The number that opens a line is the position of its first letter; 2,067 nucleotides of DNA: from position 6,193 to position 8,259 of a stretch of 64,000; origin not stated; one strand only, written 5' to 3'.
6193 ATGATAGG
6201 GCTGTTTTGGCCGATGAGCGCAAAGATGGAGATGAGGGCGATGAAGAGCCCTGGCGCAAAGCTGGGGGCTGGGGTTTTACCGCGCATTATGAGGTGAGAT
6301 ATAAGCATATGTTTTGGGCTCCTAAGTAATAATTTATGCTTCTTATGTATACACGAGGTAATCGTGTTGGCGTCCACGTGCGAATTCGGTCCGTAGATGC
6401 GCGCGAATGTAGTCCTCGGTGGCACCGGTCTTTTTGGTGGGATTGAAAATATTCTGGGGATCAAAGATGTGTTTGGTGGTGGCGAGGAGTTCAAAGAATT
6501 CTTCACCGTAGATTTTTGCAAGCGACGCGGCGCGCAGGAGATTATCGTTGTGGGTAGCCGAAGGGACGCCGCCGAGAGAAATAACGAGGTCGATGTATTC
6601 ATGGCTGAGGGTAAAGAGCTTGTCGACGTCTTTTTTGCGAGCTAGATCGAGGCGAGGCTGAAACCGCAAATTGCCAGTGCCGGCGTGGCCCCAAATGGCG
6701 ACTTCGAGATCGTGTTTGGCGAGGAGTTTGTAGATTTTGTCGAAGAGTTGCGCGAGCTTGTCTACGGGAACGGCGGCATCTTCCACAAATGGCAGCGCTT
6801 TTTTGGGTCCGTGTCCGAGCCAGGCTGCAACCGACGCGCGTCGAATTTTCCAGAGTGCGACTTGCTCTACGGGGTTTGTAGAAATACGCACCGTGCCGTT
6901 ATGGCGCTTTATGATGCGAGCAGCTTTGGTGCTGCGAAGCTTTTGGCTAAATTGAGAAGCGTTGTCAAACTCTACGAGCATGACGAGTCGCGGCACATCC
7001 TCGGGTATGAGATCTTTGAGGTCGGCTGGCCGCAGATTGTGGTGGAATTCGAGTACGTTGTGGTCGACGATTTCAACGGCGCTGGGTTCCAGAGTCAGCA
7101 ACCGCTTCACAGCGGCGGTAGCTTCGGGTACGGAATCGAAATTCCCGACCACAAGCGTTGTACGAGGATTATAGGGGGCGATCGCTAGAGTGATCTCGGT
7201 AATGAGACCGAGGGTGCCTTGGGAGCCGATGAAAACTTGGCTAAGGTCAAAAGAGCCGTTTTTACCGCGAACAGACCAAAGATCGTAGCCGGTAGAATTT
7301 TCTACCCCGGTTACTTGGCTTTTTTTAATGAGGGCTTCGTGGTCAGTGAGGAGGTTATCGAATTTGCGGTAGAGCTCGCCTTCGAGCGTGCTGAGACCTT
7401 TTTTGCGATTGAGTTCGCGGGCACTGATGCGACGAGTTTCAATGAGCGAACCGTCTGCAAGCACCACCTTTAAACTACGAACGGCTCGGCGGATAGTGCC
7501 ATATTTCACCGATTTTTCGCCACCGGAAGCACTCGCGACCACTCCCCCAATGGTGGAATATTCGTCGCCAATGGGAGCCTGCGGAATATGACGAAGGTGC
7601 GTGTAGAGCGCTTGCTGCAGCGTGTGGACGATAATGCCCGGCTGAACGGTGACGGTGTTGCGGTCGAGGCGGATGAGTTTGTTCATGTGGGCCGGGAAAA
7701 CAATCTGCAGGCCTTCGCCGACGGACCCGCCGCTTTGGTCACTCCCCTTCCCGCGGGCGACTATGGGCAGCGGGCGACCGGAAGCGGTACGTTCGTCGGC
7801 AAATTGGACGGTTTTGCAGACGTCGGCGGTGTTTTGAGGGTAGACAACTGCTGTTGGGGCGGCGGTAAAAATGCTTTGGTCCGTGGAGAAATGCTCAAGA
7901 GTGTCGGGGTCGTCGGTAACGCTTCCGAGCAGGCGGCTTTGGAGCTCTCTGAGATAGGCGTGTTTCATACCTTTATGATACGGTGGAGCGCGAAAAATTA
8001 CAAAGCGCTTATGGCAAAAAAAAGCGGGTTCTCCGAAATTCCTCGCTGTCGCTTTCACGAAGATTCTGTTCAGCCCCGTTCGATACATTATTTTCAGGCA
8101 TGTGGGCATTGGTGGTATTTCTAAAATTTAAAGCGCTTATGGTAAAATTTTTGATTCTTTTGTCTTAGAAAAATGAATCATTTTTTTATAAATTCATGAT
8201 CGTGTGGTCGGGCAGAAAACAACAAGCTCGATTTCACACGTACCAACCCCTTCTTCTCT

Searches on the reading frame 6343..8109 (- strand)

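Call 86: search_protein_families(library=pfam, proteins=[window:6343-8109:-], max_evalue=0.0001)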
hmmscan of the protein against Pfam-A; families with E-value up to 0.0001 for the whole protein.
window:6343-8109:- (588 aa): 2 families
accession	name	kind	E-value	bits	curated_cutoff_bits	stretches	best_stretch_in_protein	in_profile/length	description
PF02913.24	FAD-oxidase_C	-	3.9e-39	135.3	21.2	1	317-559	5-247/248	FAD linked oxidases, C-terminal domain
PF01565.28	FAD_binding_4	-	1.6e-27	96.3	26.4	1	85-225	1-138/139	FAD binding domain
